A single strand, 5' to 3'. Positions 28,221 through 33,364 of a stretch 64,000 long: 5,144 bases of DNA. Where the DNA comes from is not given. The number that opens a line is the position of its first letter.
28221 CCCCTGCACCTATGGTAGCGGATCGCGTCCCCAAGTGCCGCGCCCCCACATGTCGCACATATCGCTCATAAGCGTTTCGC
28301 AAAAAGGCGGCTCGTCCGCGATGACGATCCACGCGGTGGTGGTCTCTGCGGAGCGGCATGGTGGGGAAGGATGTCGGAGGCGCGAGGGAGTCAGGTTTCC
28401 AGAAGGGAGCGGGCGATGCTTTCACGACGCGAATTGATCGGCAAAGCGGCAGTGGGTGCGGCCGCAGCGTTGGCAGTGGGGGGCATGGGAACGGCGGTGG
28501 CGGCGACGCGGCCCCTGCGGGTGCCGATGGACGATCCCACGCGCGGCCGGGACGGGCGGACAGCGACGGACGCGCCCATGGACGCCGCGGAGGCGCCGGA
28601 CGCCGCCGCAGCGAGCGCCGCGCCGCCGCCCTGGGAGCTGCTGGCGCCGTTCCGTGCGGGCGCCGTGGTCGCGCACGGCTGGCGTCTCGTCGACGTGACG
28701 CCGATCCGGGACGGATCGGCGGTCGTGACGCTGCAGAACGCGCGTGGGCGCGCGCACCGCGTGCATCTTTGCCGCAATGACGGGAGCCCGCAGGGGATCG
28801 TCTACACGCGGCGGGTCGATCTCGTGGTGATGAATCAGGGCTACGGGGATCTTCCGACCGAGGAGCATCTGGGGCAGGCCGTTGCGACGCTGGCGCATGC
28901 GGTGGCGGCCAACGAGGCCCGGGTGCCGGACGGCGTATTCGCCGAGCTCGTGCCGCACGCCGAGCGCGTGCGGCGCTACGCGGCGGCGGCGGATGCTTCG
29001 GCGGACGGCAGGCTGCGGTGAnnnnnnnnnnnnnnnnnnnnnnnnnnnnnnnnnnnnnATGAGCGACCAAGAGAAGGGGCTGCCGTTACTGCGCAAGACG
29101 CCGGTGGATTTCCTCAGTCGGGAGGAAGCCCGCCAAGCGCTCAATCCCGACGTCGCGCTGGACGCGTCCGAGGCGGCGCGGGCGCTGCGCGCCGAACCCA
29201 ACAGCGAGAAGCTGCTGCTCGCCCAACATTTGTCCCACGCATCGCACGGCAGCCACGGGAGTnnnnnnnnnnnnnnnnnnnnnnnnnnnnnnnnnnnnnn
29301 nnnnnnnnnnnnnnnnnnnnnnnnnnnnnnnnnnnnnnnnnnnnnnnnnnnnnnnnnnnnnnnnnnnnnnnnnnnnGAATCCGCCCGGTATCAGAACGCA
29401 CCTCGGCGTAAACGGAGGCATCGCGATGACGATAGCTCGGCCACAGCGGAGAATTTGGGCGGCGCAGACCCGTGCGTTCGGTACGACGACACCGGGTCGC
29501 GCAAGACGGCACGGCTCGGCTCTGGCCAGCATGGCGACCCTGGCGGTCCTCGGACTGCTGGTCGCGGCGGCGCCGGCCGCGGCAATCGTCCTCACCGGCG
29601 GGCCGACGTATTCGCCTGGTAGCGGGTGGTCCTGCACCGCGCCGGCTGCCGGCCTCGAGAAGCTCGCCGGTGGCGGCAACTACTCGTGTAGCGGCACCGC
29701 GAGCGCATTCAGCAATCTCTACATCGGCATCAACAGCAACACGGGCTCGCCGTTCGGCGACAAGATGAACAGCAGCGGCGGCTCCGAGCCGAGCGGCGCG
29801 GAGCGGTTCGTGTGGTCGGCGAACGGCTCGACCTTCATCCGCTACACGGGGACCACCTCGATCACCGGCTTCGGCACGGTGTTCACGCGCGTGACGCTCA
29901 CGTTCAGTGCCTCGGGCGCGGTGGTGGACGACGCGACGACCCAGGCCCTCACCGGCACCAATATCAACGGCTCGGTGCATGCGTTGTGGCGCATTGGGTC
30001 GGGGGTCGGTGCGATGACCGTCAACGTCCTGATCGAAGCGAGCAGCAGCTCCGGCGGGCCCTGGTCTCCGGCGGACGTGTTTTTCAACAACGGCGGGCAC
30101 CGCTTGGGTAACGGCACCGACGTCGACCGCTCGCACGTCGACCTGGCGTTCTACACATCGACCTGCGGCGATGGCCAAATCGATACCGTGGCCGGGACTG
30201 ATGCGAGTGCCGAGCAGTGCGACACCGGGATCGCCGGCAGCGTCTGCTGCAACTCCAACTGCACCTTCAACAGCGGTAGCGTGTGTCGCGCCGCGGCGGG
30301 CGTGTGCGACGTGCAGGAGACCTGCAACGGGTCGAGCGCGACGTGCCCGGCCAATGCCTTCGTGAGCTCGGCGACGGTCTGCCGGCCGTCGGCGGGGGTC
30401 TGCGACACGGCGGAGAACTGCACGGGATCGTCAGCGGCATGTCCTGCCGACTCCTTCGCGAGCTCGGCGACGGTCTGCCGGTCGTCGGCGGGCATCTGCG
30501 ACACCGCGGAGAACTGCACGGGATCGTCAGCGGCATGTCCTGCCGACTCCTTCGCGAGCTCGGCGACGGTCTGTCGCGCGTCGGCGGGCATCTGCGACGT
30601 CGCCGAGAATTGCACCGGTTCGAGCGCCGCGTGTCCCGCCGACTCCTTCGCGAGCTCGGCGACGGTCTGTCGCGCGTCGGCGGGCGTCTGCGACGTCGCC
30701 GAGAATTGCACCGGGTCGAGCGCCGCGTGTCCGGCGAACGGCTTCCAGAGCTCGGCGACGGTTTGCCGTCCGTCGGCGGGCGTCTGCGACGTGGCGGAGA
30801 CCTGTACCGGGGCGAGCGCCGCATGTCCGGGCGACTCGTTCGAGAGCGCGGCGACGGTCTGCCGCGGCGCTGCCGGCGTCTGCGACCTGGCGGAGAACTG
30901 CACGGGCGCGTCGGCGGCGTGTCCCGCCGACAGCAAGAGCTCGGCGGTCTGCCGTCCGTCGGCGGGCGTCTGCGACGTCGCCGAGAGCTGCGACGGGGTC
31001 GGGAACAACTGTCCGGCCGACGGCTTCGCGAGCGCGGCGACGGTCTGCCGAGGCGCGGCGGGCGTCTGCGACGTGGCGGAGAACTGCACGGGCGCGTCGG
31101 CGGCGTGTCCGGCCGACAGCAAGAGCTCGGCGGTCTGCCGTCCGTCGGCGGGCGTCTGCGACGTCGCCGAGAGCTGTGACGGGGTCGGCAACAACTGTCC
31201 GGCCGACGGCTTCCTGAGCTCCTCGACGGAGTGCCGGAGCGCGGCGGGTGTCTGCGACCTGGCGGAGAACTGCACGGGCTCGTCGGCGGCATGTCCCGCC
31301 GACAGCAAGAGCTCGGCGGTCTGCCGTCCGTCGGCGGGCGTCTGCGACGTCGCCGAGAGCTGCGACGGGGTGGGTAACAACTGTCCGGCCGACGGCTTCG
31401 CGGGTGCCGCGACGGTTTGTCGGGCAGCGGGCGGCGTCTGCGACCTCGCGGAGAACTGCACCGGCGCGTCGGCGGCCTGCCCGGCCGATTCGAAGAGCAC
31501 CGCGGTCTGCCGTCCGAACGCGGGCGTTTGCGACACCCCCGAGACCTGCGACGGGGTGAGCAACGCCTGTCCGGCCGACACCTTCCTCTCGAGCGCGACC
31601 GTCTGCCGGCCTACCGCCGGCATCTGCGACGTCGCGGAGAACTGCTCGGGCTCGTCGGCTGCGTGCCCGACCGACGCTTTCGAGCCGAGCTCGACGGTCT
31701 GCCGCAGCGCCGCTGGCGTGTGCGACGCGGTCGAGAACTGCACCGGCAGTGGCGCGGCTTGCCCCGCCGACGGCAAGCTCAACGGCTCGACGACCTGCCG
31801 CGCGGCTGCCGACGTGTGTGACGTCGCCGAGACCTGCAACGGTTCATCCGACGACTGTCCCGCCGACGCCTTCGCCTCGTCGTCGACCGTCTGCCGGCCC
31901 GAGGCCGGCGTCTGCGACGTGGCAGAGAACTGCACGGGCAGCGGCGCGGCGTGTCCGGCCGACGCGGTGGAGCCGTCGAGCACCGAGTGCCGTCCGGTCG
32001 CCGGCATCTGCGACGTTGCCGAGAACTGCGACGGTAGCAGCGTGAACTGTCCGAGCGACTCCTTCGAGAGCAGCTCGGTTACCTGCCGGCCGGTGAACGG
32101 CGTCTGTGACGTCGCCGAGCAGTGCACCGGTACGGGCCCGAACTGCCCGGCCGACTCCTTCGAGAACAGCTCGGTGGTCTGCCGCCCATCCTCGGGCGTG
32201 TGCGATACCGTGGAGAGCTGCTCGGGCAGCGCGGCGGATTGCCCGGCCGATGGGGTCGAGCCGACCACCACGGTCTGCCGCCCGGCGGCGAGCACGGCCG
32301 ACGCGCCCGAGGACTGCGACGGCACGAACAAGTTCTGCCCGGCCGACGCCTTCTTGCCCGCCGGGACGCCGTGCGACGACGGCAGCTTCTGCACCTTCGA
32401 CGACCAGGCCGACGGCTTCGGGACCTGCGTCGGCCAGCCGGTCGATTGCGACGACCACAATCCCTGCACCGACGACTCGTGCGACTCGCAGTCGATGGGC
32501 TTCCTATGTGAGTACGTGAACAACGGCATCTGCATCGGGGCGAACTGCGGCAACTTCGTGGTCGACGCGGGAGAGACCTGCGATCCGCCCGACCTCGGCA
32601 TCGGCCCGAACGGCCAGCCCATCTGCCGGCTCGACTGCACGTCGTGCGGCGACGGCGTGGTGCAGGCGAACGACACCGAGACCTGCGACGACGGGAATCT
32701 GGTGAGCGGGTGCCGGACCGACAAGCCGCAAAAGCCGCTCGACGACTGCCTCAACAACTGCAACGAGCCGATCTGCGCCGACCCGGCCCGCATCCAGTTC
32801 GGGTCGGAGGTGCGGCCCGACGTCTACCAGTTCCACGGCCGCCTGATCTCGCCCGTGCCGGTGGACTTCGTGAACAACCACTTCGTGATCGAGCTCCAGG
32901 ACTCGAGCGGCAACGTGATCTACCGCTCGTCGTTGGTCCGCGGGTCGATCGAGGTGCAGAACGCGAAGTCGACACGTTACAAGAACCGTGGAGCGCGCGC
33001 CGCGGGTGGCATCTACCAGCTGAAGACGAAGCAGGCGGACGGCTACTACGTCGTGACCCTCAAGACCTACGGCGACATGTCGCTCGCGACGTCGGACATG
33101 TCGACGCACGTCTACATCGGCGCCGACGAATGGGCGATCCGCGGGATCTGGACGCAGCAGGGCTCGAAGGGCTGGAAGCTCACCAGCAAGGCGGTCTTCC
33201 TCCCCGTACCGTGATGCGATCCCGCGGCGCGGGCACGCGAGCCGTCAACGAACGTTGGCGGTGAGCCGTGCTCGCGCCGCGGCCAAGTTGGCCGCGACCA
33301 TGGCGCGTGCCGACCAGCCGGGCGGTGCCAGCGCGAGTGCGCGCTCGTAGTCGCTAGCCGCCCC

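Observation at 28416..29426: HxsA precursor is flanked by a Tat-secreted protein and lies 50 nt upstream of a 1262-aa secreted Cys-repeat giant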

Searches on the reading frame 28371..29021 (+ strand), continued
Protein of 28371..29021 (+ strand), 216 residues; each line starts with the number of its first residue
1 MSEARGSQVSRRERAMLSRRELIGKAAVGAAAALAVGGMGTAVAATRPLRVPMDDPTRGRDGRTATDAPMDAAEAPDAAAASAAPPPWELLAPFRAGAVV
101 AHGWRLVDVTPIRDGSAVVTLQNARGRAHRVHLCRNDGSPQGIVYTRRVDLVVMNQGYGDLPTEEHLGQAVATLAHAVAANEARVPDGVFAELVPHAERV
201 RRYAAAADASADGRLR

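Call 69: find_encoding_contigs(protein=P0315, flank=6000, max_places=2)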
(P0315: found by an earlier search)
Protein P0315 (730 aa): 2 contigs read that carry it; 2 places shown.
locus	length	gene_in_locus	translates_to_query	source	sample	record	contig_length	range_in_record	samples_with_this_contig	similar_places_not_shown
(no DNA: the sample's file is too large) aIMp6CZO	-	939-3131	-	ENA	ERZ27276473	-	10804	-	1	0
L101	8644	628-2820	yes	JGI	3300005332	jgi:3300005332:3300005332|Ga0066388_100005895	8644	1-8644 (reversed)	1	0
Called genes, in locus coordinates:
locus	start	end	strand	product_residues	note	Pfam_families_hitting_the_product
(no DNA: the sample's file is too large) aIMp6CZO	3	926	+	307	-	?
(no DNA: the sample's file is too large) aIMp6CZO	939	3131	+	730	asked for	PF04055:Radical_SAM, PF00111:Fer2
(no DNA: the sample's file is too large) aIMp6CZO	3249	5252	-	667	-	PF04055:Radical_SAM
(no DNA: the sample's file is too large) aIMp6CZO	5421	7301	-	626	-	-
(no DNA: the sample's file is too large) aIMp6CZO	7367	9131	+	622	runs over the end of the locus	PF04467:DUF483 (weak)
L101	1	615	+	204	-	?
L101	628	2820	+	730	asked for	PF04055:Radical_SAM, PF00111:Fer2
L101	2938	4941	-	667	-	PF04055:Radical_SAM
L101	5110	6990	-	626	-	-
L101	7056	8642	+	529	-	?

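Call 74: search_protein_families(library=padloc, proteins=[window:28416-29021:+], max_evalue=0.001)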
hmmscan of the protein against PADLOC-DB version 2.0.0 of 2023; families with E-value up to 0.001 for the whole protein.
window:28416-29021:+ (201 aa): 0 families

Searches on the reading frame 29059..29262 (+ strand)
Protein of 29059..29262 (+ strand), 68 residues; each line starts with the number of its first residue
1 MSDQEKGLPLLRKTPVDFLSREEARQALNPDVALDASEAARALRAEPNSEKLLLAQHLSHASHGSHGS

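Call 16: find_homologous_proteins(query=window:29059-29262:+, max_evalue=0.01)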
Query seq(68 aa) (68 aa): 13 proteins with E <= 0.01 among 13 candidates.
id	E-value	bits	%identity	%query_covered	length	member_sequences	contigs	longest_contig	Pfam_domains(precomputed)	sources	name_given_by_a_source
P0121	3.7e-32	126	92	91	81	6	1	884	-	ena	-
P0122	3.6e-31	123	91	99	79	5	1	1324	-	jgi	jgi:hypothetical protein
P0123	3.6e-30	120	85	91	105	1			-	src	-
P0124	2.9e-29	117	89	97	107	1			PF01391.24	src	-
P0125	3.9e-29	117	87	99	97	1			-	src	-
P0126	5.5e-24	101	77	100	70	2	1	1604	-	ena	-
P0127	3.7e-21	92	79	90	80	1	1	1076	-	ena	-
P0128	3.0e-20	89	66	91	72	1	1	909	-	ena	-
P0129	6.3e-20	88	81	84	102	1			-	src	-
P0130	2.4e-18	83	81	79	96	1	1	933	-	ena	-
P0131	4.2e-13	66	88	62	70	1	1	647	-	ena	-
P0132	7.5e-12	62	85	60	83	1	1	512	-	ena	-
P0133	1.2e-5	43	95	29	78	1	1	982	-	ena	-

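Call 42: find_related_loci(query=A4, collection=metagenome_contigs, flank=10000)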
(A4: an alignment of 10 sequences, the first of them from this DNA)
Query A4 (68 aa) in metagenome_contigs; peptide patterns used: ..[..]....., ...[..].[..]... (x = any residue, [..] = any of these).
372 stretches matched a pattern; 230 encode a relative of the query (tblastn E <= 1e-3); the best 80 are kept; 80 distinct loci.
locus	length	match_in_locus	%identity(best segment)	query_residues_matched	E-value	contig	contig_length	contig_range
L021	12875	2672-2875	96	1-68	6e-40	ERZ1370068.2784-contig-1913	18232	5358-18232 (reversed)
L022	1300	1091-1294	90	1-68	2e-37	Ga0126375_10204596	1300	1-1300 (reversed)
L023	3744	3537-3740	85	1-68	1e-35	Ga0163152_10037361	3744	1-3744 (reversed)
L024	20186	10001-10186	94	1-62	1e-34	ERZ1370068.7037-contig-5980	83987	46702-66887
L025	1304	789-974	94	1-62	3e-35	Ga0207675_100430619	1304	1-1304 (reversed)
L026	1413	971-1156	94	1-62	2e-34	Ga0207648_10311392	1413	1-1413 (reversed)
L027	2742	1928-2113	94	1-62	4e-34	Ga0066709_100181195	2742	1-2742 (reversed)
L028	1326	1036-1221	94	1-62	3e-34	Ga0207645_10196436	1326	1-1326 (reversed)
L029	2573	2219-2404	94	1-62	9e-34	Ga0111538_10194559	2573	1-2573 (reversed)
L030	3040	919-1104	92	1-62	2e-33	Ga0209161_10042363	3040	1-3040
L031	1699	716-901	94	1-62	6e-34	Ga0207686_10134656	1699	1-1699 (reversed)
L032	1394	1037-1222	94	1-62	7e-34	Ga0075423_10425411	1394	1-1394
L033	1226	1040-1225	92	1-62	3e-34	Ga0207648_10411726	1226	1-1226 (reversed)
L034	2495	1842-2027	92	1-62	2e-33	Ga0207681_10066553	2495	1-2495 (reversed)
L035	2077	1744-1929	94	1-62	2e-33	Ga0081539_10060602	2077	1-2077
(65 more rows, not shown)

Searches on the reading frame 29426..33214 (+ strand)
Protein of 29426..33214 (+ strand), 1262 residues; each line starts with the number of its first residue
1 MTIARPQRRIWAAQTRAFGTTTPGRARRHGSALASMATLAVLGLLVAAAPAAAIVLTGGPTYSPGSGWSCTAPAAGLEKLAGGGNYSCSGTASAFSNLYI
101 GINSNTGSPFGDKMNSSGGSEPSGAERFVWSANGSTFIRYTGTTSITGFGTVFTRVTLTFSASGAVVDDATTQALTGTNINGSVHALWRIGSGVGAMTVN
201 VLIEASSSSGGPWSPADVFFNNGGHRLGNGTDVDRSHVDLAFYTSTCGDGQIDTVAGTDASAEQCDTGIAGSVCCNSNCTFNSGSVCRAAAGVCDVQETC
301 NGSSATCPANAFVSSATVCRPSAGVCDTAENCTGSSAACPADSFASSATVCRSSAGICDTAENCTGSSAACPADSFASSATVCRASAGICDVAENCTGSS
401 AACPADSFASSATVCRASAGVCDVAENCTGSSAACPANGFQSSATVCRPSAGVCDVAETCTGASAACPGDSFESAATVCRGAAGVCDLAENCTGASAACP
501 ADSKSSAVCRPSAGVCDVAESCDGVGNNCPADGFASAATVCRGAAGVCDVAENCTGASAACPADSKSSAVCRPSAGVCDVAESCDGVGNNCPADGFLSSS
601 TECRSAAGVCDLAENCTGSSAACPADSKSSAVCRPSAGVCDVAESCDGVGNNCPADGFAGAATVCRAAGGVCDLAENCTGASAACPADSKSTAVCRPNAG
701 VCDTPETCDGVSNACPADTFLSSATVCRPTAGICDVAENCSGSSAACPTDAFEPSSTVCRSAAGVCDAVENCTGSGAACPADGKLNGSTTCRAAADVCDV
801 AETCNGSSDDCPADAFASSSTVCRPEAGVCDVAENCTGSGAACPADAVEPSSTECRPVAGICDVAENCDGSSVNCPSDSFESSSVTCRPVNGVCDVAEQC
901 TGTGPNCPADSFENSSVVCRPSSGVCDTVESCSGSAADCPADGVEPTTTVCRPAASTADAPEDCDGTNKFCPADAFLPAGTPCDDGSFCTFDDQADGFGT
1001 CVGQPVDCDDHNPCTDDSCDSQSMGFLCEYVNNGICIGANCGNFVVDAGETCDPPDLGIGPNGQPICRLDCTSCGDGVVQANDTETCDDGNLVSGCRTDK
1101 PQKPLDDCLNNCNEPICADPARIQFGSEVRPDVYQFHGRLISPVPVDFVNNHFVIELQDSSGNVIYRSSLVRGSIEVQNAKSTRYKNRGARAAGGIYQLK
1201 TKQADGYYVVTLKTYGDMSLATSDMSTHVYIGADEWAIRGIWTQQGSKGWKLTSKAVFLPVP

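Call 3: search_protein_families(library=ncbifam, proteins=[window:29426-33214:+], max_evalue=0.01)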
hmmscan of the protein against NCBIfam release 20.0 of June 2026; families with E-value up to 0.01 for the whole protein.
window:29426-33214:+ (1262 aa): 1 family
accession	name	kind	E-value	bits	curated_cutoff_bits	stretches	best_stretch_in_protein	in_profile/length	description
TIGR02232.1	myxo_disulf_rpt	repeat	0.0018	18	20.8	1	1072-1095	2-23/38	cysteine-rich acidic repeat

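Call 4: search_protein_families(library=pfam, proteins=[window:29426-33214:+], max_evalue=0.01)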
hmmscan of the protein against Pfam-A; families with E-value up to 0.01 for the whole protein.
window:29426-33214:+ (1262 aa): 1 family
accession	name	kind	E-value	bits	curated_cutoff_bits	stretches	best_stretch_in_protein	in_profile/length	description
PF00200.28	Disintegrin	-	1.1e-106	350.2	35.1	21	262-310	30-75/75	Disintegrin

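Call 74: search_protein_families(library=padloc, proteins=[window:29426-33214:+], max_evalue=0.001)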
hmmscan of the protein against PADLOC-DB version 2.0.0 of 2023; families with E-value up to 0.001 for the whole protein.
window:29426-33214:+ (1262 aa): 0 families

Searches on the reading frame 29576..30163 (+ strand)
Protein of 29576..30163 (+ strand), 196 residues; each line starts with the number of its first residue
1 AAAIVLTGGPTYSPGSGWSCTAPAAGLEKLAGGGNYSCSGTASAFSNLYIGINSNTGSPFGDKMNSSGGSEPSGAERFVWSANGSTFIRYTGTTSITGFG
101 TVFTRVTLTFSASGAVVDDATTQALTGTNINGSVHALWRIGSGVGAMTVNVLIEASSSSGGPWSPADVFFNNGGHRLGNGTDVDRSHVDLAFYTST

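Call 35: find_homologous_proteins(query=window:29576-30163:+)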
Query seq(196 aa) (196 aa): 30 proteins with E <= 0.001 among 2968 candidates.
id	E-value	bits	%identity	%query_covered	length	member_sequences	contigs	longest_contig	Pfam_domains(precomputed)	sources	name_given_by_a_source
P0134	1.9e-85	304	74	100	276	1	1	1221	-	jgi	-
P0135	4.7e-80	286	70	99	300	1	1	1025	PF00200.29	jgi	-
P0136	1.6e-60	223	63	90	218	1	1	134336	-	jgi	jgi:hypothetical protein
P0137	8.0e-59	217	59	98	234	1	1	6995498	-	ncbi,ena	-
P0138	7.0e-57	211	70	73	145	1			-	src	-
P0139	1.2e-55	207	69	79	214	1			-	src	-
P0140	6.1e-52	195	64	80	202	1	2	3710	-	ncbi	-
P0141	1.6e-50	190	64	81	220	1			-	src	-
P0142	7.7e-43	165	62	70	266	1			PF00200.29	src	-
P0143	7.1e-41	158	69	56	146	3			-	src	-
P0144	1.7e-39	154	66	63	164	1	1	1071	-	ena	-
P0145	2.3e-39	154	72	56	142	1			-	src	-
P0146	3.3e-39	153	74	58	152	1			-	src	-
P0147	1.4e-37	148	66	51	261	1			-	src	-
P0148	2.1e-37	147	65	60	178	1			-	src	-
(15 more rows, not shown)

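Call 45: predict_structure(alignment_id=A3)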
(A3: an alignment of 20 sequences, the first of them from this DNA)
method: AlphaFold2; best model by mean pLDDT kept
length: 196 residues; sequences in the alignment: 20
mean_pLDDT: 62.5   pTM: 0.68
mean pLDDT of the five models: 62.5, 56.7, 55.4, 37.9, 37.2
residues with pLDDT >= 90: 2; 70-90: 80; 50-70: 51; < 50: 63
segments of 3 or more residues with pLDDT < 50: 1-12, 51-69, 122-133, 176-186
pLDDT, mean of each block of 10 residues (from residue 1): 32 58 75 82 53 43 42 54 80 72 83 70 44 58 77 86 84 50 50 53
secondary structure, 60 per line:
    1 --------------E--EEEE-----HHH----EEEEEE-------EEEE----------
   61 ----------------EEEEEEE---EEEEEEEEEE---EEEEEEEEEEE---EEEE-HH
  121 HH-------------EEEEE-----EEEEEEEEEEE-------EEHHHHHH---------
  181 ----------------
elements in order: E18-21 E34-39 E47-50 E77-83 E87-96 E100-110 E114-117 H119-122 E136-140 E146-156 H166-171

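Call 49: fold_search(model_id=the predicted structure, library=pdb)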
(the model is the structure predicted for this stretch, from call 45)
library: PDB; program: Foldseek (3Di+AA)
matches with E <= 10: 580; with E <= 0.001: 0
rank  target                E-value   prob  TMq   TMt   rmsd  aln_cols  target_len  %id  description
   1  1h54_A                3.6e-02  0.77  0.30  0.10   7.1       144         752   10  Maltose phosphorylase from Lactobacillus brevis (released 2001-09-05)
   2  4ufc_A                6.3e-02  0.95  0.36  0.10   5.2       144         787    8  Crystal structure of the GH95 enzyme BACOVA_03438 (released 2015-07-08)
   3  1h54_B                6.3e-02  0.66  0.30  0.11   7.5       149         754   12  Maltose phosphorylase from Lactobacillus brevis (released 2001-09-05)
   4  3wiq_A                1.3e-01  0.35  0.28  0.10  10.0       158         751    8  Crystal structure of kojibiose phosphorylase complexed with kojibiose (released 2014-02-05)
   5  7zgm                  1.8e-01  0.15  0.23  0.08  13.5       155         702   10  Plant N-glycan specific alpha-1,3-mannosidase (released 2022-09-07)
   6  6xbw_s                1.8e-01  0.08  0.15  0.14  14.2       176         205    8  Cryo-EM structure of V-ATPase from bovine brain, state 1 (released 2020-08-19)
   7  9det_o                2.3e-01  0.08  0.16  0.15  14.4       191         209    9  Human V-ATPase Vo subcomplex (containing subunit isoform a4) bound to nanobody and inhibitor (released 2025-09-10)
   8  5j7o_C                2.3e-01  0.04  0.12  0.05  26.8       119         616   15  Faustovirus major capsid protein (released 2016-05-18)
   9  5j7o_D                2.6e-01  0.05  0.13  0.05  27.2       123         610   12  Faustovirus major capsid protein (released 2016-05-18)
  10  5uea_D                2.7e-01  0.06  0.15  0.19  17.6       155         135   10  Structure of antigen-Fab complex with Histone chaperone ASF1 (released 2018-01-10)
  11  3wir_A                3.1e-01  0.28  0.30  0.10   9.0       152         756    9  Crystal structure of kojibiose phosphorylase complexed with glucose (released 2014-02-05)
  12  6exp_A                3.8e-01  0.10  0.14  0.23   8.3        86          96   10  Crystal structure of the SIRV3 AcrID1 (gp02) anti-CRISPR protein (released 2018-01-31)
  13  6wm3_U                3.8e-01  0.03  0.13  0.12  15.6       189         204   12  Human V-ATPase in state 2 with SidK and ADP (released 2020-11-11)
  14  6w0p_B                4.1e-01  0.41  0.35  0.12   6.8       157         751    9  Putative kojibiose phosphorylase from human microbiome (released 2020-03-18)
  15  6wlw_U                4.1e-01  0.10  0.18  0.18  13.7       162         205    8  The Vo region of human V-ATPase in state 1 (focused refinement) (released 2020-11-11)
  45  7eb5_A                9.0e-01  0.01  0.12  0.04  18.9       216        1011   10  Cryo-EM structure of SARS-CoV-2 Spike D614G variant, two RBD-up conformation 2 (released 2021-06-23)
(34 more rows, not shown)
